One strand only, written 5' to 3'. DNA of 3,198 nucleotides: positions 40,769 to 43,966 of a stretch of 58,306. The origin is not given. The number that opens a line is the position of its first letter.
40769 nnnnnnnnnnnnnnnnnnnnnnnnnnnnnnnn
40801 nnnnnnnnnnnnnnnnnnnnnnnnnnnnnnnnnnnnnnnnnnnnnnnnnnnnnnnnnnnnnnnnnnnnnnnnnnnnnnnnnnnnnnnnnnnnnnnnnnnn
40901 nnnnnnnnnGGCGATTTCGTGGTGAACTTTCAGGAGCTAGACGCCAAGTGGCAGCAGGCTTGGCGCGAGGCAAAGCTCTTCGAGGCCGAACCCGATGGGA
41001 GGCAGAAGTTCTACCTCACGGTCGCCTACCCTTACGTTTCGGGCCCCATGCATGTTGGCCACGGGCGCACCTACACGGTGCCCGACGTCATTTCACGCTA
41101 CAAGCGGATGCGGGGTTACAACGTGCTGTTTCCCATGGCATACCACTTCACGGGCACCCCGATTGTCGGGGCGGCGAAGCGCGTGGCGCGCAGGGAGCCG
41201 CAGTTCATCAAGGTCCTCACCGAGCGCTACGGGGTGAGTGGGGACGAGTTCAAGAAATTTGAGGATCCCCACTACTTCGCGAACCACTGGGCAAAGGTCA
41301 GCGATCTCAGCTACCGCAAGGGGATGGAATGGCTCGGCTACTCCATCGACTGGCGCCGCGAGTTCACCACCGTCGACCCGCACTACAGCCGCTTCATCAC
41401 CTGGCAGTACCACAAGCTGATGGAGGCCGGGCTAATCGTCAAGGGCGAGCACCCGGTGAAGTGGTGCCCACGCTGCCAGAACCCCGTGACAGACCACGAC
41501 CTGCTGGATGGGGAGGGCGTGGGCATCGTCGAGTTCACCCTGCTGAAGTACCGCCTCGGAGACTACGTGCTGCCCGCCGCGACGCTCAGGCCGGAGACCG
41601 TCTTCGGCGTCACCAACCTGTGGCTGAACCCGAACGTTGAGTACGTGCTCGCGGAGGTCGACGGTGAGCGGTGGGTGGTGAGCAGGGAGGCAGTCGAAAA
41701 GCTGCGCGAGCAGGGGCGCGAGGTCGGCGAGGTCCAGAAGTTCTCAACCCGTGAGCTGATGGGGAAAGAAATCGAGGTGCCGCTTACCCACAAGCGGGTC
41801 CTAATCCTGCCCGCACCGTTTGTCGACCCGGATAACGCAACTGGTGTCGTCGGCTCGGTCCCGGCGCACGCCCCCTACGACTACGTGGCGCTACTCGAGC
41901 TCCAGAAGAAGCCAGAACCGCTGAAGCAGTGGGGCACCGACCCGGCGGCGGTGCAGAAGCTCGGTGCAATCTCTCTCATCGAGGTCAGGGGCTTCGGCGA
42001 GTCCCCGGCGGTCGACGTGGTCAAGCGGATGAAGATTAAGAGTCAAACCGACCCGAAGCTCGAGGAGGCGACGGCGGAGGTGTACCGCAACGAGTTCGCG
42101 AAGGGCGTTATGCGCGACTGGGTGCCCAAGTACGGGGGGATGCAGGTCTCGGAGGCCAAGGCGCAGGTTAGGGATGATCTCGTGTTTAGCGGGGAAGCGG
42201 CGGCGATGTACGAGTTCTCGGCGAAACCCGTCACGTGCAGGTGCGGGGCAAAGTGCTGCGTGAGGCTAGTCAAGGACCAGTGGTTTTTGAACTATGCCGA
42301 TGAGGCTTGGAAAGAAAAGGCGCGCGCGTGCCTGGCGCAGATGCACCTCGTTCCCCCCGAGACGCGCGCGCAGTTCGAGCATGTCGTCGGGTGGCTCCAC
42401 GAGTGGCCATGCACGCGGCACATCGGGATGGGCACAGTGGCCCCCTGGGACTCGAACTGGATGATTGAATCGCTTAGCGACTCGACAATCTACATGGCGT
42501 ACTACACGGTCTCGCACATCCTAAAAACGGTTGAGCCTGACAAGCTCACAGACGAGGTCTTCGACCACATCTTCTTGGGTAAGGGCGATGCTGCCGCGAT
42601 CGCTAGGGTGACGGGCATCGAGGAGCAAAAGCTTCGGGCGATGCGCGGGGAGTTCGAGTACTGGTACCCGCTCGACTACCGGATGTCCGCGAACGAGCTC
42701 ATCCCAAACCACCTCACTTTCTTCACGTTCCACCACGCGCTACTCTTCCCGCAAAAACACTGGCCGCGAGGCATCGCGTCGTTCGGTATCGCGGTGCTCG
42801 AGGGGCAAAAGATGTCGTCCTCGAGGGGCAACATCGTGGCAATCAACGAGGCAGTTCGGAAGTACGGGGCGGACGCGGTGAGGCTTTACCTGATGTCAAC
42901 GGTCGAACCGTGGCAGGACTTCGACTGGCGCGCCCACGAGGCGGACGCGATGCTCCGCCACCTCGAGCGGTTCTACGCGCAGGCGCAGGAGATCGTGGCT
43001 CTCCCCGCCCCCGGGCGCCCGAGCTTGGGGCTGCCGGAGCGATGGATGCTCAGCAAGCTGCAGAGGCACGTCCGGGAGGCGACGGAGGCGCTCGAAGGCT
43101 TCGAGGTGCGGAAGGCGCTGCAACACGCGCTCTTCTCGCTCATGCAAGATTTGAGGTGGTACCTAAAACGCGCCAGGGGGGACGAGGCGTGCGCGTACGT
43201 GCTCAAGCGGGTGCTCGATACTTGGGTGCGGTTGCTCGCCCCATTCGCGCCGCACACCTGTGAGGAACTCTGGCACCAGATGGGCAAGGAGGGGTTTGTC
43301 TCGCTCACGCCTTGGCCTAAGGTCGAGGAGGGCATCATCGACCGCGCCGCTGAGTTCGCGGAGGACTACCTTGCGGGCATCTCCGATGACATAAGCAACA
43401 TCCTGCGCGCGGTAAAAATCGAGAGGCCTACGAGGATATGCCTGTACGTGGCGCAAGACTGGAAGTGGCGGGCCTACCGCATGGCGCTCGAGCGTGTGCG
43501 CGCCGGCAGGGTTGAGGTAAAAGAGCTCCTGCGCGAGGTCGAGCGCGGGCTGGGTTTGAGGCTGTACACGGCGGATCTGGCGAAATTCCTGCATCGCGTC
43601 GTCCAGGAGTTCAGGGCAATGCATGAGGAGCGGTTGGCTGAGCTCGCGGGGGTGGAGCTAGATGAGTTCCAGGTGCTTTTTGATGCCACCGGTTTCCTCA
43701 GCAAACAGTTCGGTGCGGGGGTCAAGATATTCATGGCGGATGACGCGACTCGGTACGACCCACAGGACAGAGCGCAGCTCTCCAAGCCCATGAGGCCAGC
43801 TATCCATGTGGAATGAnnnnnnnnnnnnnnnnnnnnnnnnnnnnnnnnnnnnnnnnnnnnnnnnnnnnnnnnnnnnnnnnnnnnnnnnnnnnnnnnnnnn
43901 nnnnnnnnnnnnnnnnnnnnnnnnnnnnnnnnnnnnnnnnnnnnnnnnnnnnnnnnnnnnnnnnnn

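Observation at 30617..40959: A ~10.3 kb cell-surface gene island inserted at the leuS 5' end, bracketed by two versions of the LeuRS N-terminus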

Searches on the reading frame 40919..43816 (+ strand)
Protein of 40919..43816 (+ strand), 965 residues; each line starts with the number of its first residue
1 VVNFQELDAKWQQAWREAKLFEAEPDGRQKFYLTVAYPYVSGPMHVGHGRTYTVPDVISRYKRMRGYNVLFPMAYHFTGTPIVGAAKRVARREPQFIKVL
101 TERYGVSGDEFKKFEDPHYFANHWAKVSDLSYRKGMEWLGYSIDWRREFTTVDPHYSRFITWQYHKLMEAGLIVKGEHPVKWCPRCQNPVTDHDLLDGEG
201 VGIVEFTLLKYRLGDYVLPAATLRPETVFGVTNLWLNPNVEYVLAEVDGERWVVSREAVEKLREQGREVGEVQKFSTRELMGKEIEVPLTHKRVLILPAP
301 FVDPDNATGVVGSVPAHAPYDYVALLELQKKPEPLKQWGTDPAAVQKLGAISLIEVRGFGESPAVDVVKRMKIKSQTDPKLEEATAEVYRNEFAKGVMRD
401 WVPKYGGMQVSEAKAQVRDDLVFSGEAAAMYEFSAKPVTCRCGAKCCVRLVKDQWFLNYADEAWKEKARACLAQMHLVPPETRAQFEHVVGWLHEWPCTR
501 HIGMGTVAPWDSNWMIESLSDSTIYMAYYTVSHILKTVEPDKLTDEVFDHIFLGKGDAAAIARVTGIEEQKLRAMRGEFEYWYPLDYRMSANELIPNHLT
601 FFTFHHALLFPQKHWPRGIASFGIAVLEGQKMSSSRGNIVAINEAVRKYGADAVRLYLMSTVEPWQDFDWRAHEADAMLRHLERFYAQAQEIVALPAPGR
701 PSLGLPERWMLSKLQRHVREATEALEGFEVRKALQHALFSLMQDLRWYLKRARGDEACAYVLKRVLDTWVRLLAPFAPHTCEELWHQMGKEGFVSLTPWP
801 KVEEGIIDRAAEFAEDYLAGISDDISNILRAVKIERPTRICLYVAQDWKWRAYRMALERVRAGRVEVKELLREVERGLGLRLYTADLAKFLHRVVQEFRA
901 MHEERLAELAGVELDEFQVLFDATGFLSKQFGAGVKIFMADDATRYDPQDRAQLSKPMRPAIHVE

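Call 7: search_protein_families(library=pfam, proteins=[window:40919-43816:+], max_evalue=0.01)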
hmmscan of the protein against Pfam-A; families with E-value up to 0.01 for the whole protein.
window:40919-43816:+ (965 aa): 5 families
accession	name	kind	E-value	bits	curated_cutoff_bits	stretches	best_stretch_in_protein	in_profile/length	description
PF00133.28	tRNA-synt_1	-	6.5e-37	127.7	22.7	2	10-510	1-245/414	tRNA synthetases class I (I, L, M and V)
PF08264.19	Anticodon_1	-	3.7e-28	98.7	25.1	1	707-821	1-125/148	Anticodon-binding domain of tRNA ligase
PF09334.17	tRNA-synt_1g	-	2.2e-22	79.8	20.1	2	32-99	2-69/391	tRNA synthetases class I (M)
PF01406.26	tRNA-synt_1e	-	2.6e-09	37.3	27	1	623-661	245-283/301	tRNA synthetases class I (C) catalytic domain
PF13603.12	tRNA-synt_1_2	-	3.6e-05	23.8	25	1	222-322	27-126/185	Leucyl-tRNA synthetase, editing domain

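Call 10: find_related_loci(query=window:40919-43816:+, collection=genome_contigs, flank=10000)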
Query window:40919-43816:+ (965 aa) in genome_contigs; peptide patterns used: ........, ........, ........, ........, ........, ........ (x = any residue, [..] = any of these).
598 stretches matched a pattern (row limit reached: there are more); 592 encode a relative of the query (tblastn E <= 1e-3); the best 80 are kept; 80 distinct loci.
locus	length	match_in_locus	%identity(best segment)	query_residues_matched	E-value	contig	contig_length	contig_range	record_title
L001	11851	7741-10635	82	1-965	0e+0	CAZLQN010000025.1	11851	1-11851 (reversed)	MAG TPA_asm: Candidatus Hadarchaeota archaeon isolate binchicken_co387_32 genome assembly, contig: NODE_6971_length_1185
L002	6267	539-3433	80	1-965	0e+0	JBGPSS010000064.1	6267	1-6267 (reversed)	MAG: Candidatus Hadarchaeia archaeon isolate OBJ1_062018_130_12 k141_1989914_length_6267_cov_8.0000, whole genome shotgu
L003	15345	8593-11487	73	1-965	0e+0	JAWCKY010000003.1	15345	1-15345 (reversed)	MAG: Candidatus Hadarchaeales archaeon isolate JZ-2_201705_bins_157 JZ-2_201705_bins_157_scaffold_3, whole genome shotgu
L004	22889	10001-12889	73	1-965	0e+0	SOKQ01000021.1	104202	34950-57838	MAG: Hadesarchaea archaeon isolate E44_bin86 NODE_23_length_104202_cov_10.049344, whole genome shotgun sequence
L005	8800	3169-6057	72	1-965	0e+0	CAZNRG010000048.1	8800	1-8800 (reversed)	MAG TPA_asm: Candidatus Hadarchaeota archaeon isolate SRP239594_co1_76 genome assembly, contig: NODE_4647_length_8800_co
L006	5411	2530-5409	71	1-962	0e+0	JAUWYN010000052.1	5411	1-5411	MAG: Hadesarchaea archaeon isolate CSMAG_2711 CSMAG_2711_k141_128720_length_5411_cov_13.0000, whole genome shotgun seque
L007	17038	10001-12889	71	1-965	0e+0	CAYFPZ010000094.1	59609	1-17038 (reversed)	MAG TPA_asm: Candidatus Hadarchaeota archaeon isolate ERP108616_co1_256 genome assembly, contig: k119_1149318, whole gen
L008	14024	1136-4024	70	1-965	0e+0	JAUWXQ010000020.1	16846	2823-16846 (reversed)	MAG: Hadesarchaea archaeon isolate CSMAG_2688 CSMAG_2688_k141_1112601_length_16846_cov_10.1987, whole genome shotgun seq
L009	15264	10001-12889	71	1-965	0e+0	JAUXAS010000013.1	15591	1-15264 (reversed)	MAG: Hadesarchaea archaeon isolate CSMAG_2768 CSMAG_2768_k141_918161_length_15591_cov_15.9368, whole genome shotgun sequ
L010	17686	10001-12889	71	1-965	0e+0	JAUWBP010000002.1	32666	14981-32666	MAG: Hadesarchaea archaeon isolate CSMAG_1323 CSMAG_1323_k141_2311639_length_32666_cov_39.9861, whole genome shotgun seq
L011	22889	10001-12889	69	1-965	0e+0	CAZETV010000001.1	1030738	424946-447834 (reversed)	MAG TPA_asm: Candidatus Hadarchaeota archaeon isolate binchicken_co294_43 genome assembly, contig: NODE_2_length_1030738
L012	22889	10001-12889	66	1-965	0e+0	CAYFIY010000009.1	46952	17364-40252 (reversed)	MAG TPA_asm: Candidatus Hadarchaeota archaeon isolate ERP003628_co1_45 genome assembly, contig: NODE_168_length_46952_co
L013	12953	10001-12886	66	1-965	0e+0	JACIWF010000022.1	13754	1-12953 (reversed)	MAG: Hadesarchaea archaeon isolate MAG-18 Hadesarchaeota_A3_bin10_Scaffold_22, whole genome shotgun sequence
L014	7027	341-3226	64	1-965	0e+0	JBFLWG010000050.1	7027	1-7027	MAG: Candidatus Hadarchaeota archaeon isolate MAG026 MAG026_50, whole genome shotgun sequence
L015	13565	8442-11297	64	1-965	0e+0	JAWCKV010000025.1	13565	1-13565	MAG: Candidatus Hadarchaeales archaeon isolate JZ-2_201705_bins_153 JZ-2_201705_bins_153_scaffold_25, whole genome shotg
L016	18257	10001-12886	71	2-965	0e+0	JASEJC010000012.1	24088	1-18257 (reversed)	MAG: Candidatus Hodarchaeaceae archaeon isolate Yes71-22 NODE_12_length_24088_cov_10.364873, whole genome shotgun sequen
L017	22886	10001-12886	62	1-965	0e+0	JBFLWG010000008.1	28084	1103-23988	MAG: Candidatus Hadarchaeota archaeon isolate MAG026 MAG026_8, whole genome shotgun sequence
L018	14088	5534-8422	70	1-965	0e+0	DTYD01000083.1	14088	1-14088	MAG TPA_asm: Hadesarchaea archaeon isolate UWMA-0211 k99_2557306, whole genome shotgun sequence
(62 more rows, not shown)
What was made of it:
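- One MAG (MAG026) carries two leuS alleles, L014 and L017 (call 10), so second copies or mixed populations exist.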

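Call 15: find_encoding_contigs(protein=window:40919-43816:+, flank=10000, max_places=10)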
Protein window:40919-43816:+ (965 aa): no gene with exactly this product is on record in the collection.
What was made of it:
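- Tried and rejected: Exact look-up of the 965-aa LeuRS translation failed, because the gene caller used the second GTG (call 15).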

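Call 16: find_homologous_proteins(query=window:40919-43816:+, max_evalue=1e-100)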
Query window:40919-43816:+ (965 aa): 7850 proteins with E <= 1e-100 among 8000 candidates; the best 120 are listed.
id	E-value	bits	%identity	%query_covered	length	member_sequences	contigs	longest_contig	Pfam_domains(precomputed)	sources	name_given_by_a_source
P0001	0.0e+0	2263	100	100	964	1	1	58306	PF09334.18,PF01406.26,PF08264.20,PF00133.29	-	-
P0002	0.0e+0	1860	81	100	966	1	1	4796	PF09334.18,PF01406.26,PF08264.20,PF00133.29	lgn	-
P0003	0.0e+0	1859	80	100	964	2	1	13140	PF09334.18,PF01406.26,PF08264.20,PF00133.29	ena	-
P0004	0.0e+0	1854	80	100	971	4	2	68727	PF09334.18,PF01406.26,PF08264.20,PF00133.29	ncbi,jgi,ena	-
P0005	0.0e+0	1853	81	100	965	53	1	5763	PF09334.18,PF01406.26,PF08264.20,PF13603.13,PF00133.29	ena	-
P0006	0.0e+0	1750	76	100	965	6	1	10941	PF09334.18,PF01406.26,PF08264.20,PF13603.13,PF00133.29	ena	-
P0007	0.0e+0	1740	75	100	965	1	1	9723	PF09334.18,PF01406.26,PF08264.20,PF00133.29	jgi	-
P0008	0.0e+0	1740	75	100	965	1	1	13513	PF09334.18,PF01406.26,PF08264.20,PF00133.29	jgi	-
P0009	0.0e+0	1730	75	100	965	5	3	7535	PF09334.18,PF01406.26,PF08264.20,PF00133.29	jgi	-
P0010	0.0e+0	1730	75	100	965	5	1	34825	PF09334.18,PF01406.26,PF08264.20,PF00133.29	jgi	-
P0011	0.0e+0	1727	75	100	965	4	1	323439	PF09334.18,PF01406.26,PF08264.20,PF00133.29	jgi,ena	-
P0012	0.0e+0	1714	74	100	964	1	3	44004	PF09334.18,PF01406.26,PF08264.20,PF00133.29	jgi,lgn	jgi:leucyl-tRNA synthetase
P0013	0.0e+0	1712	75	100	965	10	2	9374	PF09334.18,PF01406.26,PF08264.20,PF00133.29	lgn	-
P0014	0.0e+0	1699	74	100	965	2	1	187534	PF09334.18,PF01406.26,PF08264.20,PF00133.29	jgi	jgi:leucyl-tRNA synthetase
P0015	0.0e+0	1696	73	100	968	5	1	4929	PF09334.18,PF01406.26,PF08264.20,PF00133.29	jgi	jgi:leucyl-tRNA synthetase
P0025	0.0e+0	1627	72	100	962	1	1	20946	PF09334.18,PF01406.26,PF08264.20,PF00133.29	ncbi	-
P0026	0.0e+0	1627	72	100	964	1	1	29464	PF09334.18,PF01406.26,PF08264.20,PF00133.29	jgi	jgi:leucyl-tRNA synthetase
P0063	0.0e+0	1451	64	100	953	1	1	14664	PF09334.18,PF01406.26,PF08264.20,PF00133.29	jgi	-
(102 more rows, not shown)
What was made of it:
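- Tried and rejected: This was solved through the homologue search (call 16).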

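Call 19: find_encoding_contigs(protein=P0004, flank=10000, max_places=4)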
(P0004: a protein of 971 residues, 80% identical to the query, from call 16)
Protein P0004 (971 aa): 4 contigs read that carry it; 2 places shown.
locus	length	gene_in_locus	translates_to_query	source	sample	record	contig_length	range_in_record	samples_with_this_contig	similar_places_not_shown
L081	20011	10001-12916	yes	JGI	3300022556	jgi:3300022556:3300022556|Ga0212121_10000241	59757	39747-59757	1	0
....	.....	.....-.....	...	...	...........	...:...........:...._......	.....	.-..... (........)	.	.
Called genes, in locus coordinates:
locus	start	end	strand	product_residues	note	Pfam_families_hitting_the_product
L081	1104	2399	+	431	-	PF27234:MJ0013, PF07282:Cas12f1-like_TNB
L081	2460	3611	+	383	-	PF00091:Tubulin, PF12327:FtsZ_C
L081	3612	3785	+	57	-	PF00584:SecE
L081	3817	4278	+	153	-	PF03439:Spt5-NGN, PF00467:KOW (weak)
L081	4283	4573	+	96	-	PF21473:OB_Ssb-like (weak)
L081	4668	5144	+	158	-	PF03946:Ribosomal_L11_N, PF00298:Ribosomal_L11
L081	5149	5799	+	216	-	PF00687:Ribosomal_L1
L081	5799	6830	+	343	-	PF00466:Ribosomal_L10, PF17777:RL10P_insert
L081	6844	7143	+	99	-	-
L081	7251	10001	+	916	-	PF01411:tRNA-synt_2c, PF07973:tRNA_SAD, PF02272:DHHA1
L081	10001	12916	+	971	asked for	PF00133:tRNA-synt_1, PF01406:tRNA-synt_1e (faint), PF09334:tRNA-synt_1g, PF00133:tRNA-synt_1 (weak), PF08264:Anticodon_1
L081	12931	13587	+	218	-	PF04256:DUF434, PF18481:DUF5616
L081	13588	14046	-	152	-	PF03167:UDG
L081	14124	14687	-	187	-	PF13482:RNase_H_2, PF10108:DNA_pol_B_exo2 (weak)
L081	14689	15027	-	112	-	PF01894:YjbQ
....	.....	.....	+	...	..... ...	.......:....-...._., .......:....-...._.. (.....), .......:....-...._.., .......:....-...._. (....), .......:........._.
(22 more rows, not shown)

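Call 20: find_encoding_contigs(protein=P0026, flank=10000, max_places=4)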
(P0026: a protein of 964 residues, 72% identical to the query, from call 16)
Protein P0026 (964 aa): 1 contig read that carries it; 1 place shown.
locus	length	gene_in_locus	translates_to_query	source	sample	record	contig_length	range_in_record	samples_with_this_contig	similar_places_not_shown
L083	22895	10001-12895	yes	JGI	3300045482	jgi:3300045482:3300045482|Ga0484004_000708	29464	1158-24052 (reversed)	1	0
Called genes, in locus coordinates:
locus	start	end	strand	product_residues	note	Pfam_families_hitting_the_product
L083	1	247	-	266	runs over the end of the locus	PF01513:NAD_kinase, PF20143:NAD_kinase_C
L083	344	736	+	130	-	PF21485:IF5A-like_N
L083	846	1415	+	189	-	PF18955:DUF5698, PF10035:DUF2179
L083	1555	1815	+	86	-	PF03083:MtN3_slv, PF04193:PQ-loop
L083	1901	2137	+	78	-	-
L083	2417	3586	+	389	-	PF00091:Tubulin, PF12327:FtsZ_C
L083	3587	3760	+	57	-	-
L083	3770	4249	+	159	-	PF03439:Spt5-NGN, PF00467:KOW (weak)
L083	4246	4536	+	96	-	PF21473:OB_Ssb-like (weak)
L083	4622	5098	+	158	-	PF03946:Ribosomal_L11_N, PF00298:Ribosomal_L11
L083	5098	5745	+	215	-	PF00687:Ribosomal_L1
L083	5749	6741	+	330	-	PF00466:Ribosomal_L10, PF17777:RL10P_insert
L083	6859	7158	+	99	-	PF00428:Ribosomal_60s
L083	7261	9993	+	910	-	PF01411:tRNA-synt_2c, PF07973:tRNA_SAD, PF02272:DHHA1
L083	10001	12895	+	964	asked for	PF00133:tRNA-synt_1, PF09334:tRNA-synt_1g, PF01406:tRNA-synt_1e (weak), PF08264:Anticodon_1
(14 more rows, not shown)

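Call 21: find_encoding_contigs(protein=P0003, flank=10000, max_places=4)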
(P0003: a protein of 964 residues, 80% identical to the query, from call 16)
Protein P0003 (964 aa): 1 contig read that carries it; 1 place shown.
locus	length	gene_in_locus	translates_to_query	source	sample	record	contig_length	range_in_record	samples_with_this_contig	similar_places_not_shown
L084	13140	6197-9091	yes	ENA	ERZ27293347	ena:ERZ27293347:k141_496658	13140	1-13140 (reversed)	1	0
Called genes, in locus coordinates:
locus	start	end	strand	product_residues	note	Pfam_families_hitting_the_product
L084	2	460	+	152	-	?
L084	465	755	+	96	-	PF21473:OB_Ssb-like (weak)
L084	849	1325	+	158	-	PF03946:Ribosomal_L11_N, PF00298:Ribosomal_L11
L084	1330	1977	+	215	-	PF00687:Ribosomal_L1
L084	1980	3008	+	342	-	-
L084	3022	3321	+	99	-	PF00428:Ribosomal_60s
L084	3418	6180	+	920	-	PF01411:tRNA-synt_2c, PF07973:tRNA_SAD, PF02272:DHHA1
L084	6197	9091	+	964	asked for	PF00133:tRNA-synt_1, PF01406:tRNA-synt_1e (faint), PF09334:tRNA-synt_1g, PF00133:tRNA-synt_1 (weak), PF08264:Anticodon_1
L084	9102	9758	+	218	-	PF04256:DUF434, PF18481:DUF5616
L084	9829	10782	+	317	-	PF02661:Fic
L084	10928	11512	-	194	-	PF03167:UDG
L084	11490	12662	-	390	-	PF14528:LAGLIDADG_3 (faint)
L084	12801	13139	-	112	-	?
